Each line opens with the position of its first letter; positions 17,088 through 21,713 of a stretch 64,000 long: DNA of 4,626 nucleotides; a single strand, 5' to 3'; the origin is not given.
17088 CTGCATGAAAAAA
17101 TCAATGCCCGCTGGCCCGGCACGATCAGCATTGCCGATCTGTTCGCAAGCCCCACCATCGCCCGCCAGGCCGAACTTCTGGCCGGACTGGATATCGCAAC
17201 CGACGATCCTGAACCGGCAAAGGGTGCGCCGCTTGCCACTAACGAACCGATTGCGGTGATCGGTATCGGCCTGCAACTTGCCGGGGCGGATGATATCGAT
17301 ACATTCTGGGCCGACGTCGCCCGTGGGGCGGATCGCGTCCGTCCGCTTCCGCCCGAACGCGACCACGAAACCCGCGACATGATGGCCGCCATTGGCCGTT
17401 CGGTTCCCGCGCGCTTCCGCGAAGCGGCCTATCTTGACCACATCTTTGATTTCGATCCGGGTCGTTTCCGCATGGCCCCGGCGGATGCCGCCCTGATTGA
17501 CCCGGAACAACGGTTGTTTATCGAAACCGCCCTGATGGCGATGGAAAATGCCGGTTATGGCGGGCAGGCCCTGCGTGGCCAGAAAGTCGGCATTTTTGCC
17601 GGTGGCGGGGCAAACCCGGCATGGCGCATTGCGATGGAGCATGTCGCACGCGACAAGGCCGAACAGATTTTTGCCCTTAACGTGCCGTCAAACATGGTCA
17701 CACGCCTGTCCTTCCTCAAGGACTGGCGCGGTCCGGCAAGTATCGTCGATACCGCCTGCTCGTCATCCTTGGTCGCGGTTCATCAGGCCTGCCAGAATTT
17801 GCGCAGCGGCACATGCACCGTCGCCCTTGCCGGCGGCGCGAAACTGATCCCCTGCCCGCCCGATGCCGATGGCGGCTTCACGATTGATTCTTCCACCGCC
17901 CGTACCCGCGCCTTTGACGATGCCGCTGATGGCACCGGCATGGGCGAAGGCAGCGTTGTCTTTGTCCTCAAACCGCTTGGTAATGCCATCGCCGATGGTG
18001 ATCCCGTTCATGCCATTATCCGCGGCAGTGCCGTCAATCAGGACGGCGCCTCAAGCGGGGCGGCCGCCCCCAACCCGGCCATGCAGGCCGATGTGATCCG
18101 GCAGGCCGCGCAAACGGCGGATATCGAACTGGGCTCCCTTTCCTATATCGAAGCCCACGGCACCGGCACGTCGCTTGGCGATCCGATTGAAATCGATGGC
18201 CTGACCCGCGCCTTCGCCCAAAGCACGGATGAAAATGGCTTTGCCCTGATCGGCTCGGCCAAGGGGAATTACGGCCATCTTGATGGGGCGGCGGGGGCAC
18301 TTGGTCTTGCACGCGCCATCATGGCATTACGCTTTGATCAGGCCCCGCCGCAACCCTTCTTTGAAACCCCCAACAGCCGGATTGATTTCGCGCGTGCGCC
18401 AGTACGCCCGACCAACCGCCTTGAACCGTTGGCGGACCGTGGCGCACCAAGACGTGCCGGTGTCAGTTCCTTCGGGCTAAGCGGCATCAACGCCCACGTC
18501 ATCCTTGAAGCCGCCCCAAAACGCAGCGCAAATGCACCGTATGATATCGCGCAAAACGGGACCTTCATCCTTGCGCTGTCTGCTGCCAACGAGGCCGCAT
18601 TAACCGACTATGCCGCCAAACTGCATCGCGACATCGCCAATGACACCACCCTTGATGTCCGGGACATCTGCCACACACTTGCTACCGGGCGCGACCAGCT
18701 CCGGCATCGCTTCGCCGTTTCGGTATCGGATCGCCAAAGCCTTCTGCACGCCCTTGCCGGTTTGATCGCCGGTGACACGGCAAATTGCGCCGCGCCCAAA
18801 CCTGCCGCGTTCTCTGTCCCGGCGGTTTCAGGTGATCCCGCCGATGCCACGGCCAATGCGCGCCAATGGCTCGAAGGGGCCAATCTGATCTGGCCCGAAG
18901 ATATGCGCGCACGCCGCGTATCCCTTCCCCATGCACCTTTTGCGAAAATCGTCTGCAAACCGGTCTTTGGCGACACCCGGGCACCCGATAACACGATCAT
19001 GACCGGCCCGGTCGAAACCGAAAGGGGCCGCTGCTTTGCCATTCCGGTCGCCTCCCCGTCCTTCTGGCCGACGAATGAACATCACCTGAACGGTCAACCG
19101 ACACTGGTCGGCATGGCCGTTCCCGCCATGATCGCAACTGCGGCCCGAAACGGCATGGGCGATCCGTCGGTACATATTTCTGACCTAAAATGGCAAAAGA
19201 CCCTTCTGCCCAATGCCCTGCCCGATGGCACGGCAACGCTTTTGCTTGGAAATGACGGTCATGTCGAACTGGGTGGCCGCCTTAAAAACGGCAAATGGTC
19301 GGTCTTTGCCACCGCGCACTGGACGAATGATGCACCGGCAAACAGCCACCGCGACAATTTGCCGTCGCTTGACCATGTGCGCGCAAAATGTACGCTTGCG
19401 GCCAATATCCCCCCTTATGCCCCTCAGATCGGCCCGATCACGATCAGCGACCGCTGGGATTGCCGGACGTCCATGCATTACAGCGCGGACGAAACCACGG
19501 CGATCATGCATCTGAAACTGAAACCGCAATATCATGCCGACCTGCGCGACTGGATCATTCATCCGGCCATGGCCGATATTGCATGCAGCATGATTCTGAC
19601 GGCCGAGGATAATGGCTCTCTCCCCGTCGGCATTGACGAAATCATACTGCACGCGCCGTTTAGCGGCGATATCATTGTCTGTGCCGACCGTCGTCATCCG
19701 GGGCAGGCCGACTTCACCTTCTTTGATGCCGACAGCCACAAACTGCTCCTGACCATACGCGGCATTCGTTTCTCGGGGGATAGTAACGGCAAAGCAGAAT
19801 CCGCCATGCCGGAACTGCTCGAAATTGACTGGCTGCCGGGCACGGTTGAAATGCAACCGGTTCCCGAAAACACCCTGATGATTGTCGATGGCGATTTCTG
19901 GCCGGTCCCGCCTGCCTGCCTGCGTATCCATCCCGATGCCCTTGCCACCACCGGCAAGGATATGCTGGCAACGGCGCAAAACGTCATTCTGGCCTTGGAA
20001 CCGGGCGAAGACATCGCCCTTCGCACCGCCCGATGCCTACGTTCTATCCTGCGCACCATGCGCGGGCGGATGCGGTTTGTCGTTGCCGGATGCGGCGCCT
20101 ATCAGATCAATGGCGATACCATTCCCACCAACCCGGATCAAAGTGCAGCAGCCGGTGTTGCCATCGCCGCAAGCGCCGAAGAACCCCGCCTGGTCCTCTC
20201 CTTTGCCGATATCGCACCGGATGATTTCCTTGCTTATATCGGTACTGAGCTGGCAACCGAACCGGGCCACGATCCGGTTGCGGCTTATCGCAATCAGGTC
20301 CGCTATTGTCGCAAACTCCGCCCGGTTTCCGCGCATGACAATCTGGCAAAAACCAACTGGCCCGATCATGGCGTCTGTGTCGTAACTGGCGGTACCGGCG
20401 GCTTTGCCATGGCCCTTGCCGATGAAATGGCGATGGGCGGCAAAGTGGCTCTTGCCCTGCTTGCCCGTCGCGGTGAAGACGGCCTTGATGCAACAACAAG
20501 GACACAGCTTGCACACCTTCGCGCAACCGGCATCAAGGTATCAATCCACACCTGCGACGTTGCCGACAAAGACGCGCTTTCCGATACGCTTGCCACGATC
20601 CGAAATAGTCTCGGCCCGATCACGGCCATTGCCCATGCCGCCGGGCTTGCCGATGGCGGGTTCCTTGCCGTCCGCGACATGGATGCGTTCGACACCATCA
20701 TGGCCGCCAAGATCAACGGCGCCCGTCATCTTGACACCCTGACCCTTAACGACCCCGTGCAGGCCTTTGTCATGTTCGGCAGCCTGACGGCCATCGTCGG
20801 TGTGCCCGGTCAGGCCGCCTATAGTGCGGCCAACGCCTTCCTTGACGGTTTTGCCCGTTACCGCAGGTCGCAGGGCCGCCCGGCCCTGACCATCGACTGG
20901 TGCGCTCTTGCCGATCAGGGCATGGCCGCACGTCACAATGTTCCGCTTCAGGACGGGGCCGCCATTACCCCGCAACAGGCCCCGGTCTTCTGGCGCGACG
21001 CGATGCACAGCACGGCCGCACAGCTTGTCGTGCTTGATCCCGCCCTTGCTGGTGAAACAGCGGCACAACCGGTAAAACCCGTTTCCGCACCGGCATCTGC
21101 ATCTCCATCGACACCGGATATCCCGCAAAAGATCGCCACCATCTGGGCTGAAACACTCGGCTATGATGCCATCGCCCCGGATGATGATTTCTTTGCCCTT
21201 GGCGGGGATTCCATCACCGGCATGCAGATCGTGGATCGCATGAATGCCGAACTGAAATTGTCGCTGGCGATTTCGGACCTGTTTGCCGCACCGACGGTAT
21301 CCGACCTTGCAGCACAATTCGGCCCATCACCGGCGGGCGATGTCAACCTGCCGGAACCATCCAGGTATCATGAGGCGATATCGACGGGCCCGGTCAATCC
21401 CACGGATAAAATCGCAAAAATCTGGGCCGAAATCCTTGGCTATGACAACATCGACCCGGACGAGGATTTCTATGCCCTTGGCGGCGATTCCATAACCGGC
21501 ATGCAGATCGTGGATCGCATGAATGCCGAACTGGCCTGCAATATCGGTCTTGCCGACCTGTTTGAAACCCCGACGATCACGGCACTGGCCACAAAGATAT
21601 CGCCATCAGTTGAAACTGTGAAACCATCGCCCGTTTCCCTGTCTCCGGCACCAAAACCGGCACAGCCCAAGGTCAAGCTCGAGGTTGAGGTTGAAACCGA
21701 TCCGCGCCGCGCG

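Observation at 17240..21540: AT-less KS module embedded in an otherwise cis-AT line, with degenerate DH and tandem carrier domains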

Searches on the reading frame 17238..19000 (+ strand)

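Call 39: search_solved_structures(query=window:17238-19000:+, max_evalue=1e-20)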
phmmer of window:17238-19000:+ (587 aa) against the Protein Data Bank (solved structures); distinct sequences matched with E-value up to 1e-20: 86 (the best 60 are shown).
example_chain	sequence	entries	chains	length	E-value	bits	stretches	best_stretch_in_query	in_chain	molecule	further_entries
7zma_A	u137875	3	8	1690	3.4e-176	590.6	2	5-502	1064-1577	Putative polyketide synthase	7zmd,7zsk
4mz0_A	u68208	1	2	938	3.6e-95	323.1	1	2-507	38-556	CurL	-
6mhk_A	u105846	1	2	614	1.2e-94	321.5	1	4-570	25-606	Polyketide synthase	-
4wky_A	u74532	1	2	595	6.7e-94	319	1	4-569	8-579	Beta-ketoacyl synthase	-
4z37_A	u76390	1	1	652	3.1e-93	316.8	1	2-570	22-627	Putative mixed polyketide synthase/non-ribosomal peptide synthetase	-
5erb_A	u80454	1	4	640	1.9e-92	314.2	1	3-506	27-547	Polyketide synthase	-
7zmc_A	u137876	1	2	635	2.6e-91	310.4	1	5-502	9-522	Putative polyketide synthase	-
4tkt_A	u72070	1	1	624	1e-90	308.5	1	4-513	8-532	AT-less polyketide synthase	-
4zdn_A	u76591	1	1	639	1.4e-88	301.4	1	2-516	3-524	AT-less polyketide synthase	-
7s6b_A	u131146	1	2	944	1.6e-88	301.2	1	2-518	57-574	Polyketide synthase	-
7s6c_A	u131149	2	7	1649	5.6e-88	299.4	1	2-518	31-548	6-deoxyerythronolide-B synthase EryA2, modules 3 and 4, Lsd14 Polyketide synthase fusion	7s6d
5erf_A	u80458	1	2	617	1.6e-87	297.9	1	3-512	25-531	Polyketide synthase PksL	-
5eny_A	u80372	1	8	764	3.8e-87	296.7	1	3-512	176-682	Polyketide synthase PksL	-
4oqj_A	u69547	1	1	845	3e-86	293.7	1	4-522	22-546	PKS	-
5e5n_A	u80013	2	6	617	4e-86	293.3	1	3-512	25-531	Polyketide synthase PksL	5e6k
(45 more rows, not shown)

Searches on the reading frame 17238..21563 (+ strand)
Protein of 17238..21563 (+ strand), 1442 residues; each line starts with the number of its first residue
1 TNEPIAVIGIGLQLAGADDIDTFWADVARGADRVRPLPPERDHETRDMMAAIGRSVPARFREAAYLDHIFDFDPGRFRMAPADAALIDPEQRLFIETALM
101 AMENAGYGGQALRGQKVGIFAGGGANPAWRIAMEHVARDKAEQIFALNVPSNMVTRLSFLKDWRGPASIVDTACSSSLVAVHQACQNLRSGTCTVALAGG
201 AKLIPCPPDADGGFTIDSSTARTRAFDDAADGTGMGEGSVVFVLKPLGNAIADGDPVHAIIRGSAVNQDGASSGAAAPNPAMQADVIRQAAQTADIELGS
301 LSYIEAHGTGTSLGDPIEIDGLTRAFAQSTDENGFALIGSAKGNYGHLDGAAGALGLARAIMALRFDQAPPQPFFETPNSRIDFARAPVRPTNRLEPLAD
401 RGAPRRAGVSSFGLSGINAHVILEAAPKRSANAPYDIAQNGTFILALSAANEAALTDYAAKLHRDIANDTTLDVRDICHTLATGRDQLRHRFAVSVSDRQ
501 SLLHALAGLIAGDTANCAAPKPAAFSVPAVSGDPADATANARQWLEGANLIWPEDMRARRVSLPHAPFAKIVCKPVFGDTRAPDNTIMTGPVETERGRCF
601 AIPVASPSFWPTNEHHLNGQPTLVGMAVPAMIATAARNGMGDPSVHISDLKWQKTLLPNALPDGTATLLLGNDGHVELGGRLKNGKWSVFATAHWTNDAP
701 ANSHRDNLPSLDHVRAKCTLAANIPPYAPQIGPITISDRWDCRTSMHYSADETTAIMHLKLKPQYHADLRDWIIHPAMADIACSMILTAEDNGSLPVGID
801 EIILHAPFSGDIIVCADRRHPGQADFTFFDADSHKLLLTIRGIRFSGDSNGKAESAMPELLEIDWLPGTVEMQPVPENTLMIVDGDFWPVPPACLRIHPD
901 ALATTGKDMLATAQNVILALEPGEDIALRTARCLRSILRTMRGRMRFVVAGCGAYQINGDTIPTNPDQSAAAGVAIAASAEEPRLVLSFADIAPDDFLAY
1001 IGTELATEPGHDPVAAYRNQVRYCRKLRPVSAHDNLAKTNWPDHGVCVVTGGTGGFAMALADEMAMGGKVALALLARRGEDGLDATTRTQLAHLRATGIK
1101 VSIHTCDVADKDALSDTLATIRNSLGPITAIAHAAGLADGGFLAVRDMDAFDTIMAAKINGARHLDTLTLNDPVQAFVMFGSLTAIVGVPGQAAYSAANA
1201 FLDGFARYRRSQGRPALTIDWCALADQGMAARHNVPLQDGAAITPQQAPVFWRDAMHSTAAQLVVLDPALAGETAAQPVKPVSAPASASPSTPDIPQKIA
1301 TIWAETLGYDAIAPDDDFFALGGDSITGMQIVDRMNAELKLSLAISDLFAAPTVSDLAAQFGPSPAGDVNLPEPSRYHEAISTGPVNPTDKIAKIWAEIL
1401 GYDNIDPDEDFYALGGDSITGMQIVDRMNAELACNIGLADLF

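Call 10: find_related_loci(query=window:17238-21563:+, collection=genome_contigs, flank=10000)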
Query window:17238-21563:+ (1442 aa) in genome_contigs; peptide patterns used: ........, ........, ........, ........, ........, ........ (x = any residue, [..] = any of these).
33 stretches matched a pattern; 16 encode a relative of the query (tblastn E <= 1e-3); 14 distinct loci.
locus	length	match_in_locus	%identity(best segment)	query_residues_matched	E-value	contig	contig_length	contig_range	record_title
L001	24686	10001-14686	78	1-1442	0e+0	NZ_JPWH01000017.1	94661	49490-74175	Thalassospira profundimaris strain S25-3-2 contig17, whole genome shotgun sequence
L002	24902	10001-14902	77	1-1442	0e+0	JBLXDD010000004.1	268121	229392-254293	MAG: Thalassospira sp. isolate ES18-06 S18maxbin_out.042RE.5K@4, whole genome shotgun sequence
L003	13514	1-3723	83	278-1442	0e+0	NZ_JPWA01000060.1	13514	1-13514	Thalassospira xianhensis MCCC 1A02616 contig60, whole genome shotgun sequence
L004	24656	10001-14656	59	1-1442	0e+0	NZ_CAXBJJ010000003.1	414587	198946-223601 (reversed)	MAG: uncultured Thalassospira sp. isolate ERR2762162_binner123_Refined_19 ERZ3421795.16, whole genome shotgun sequence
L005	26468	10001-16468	55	2-1442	0e+0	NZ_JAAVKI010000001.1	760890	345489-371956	Thalassospira sp. HF15 NODE_1_length_760890_cov_4.894555, whole genome shotgun sequence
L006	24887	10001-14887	89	1-1442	0e+0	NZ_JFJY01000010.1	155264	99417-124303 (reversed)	Thalassospira sp. MCCC 1A03138 contig10, whole genome shotgun sequence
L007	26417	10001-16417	55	2-1442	0e+0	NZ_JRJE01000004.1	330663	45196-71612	Thalassospira australica strain NP 3b2 scaffold_6, whole genome shotgun sequence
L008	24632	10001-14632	56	2-1442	0e+0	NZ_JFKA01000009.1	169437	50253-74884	Thalassospira mesophila strain JCM 18969 contig9, whole genome shotgun sequence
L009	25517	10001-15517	78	2-1442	0e+0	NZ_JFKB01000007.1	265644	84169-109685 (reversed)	Thalassospira alkalitolerans strain JCM 18968 contig7, whole genome shotgun sequence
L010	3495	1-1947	81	875-1442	0e+0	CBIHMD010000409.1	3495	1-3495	MAG TPA_asm: uncultured Thalassospira sp. isolate SRR17255024_concoct_3 genome assembly, contig: ERZ27337132.8583, whole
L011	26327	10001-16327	54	2-1442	0e+0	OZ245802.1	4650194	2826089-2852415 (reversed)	MAG: Thalassospira sp. isolate d70dfebd-0815-484f-9a72-812bc150d714 genome assembly, chromosome: 1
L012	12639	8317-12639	93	1-1358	3e-159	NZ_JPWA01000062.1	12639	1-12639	Thalassospira xianhensis MCCC 1A02616 contig62, whole genome shotgun sequence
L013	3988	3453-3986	92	1-178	1e-99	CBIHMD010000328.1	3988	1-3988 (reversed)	MAG TPA_asm: uncultured Thalassospira sp. isolate SRR17255024_concoct_3 genome assembly, contig: ERZ27337132.6779, whole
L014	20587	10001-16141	32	5-1361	7e-87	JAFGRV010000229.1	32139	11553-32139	MAG: Spirochaetales bacterium isolate Zod_Metabat.855 k87_3624583, whole genome shotgun sequence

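Call 70: search_protein_families(library=pfam, proteins=[L005:14678-17107:+, L005:1001-5500:+, L009:12005-13276:+], max_evalue=0.001)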
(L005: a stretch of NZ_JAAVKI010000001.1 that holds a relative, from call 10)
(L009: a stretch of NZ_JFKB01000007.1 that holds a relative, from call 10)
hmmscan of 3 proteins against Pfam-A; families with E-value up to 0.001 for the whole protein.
L005:14678-17107:+ (810 aa): 2 families
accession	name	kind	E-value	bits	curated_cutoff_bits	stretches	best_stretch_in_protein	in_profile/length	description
PF00668.25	Condensation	-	2.8e-113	379.4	30.6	2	57-488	3-448/456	Condensation domain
PF00550.31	PP-binding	-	1.3e-14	54.6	20.8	1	525-588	2-67/67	Phosphopantetheine attachment site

L005:1001-5500:+ (1500 aa): 3 families
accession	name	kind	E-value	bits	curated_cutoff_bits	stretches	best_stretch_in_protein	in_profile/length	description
PF00668.25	Condensation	-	3.3e-88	296.8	30.6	2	21-447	3-441/456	Condensation domain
PF00698.26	Acyl_transf_1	-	3.2e-41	142.3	32.7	1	672-938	3-260/319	Acyl transferase domain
PF00550.31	PP-binding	-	0.00098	19.8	20.8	0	480-541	2-65/67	Phosphopantetheine attachment site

L009:12005-13276:+ (424 aa): 1 family
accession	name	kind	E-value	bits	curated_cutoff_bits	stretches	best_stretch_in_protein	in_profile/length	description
PF14765.12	PS-DH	-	4.7e-05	23.4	23.7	1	329-383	50-111/166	Polyketide synthase dehydratase N-terminal domain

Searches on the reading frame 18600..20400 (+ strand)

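Call 49: search_protein_families(library=pfam, proteins=[window:18600-20400:+], max_evalue=0.01)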
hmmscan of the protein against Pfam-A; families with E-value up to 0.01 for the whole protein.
window:18600-20400:+ (600 aa): 4 families
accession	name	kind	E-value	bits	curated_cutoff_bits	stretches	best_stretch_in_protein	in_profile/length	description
PF22336.2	RhiE-like_linker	-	1.6e-11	44.4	27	1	1-59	10-67/67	RhiE-like, KS-MAT linker domain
PF22621.2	CurL-like_PKS_C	-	8.2e-09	35.7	27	1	1-52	13-64/64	CurL-like, PKS C-terminal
PF14765.12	PS-DH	-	0.00016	21.7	23.7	1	296-391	45-156/166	Polyketide synthase dehydratase N-terminal domain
PF21089.3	PKS_DH_N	-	0.001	19.4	27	1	158-205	30-77/103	Polyketide synthase dehydratase domain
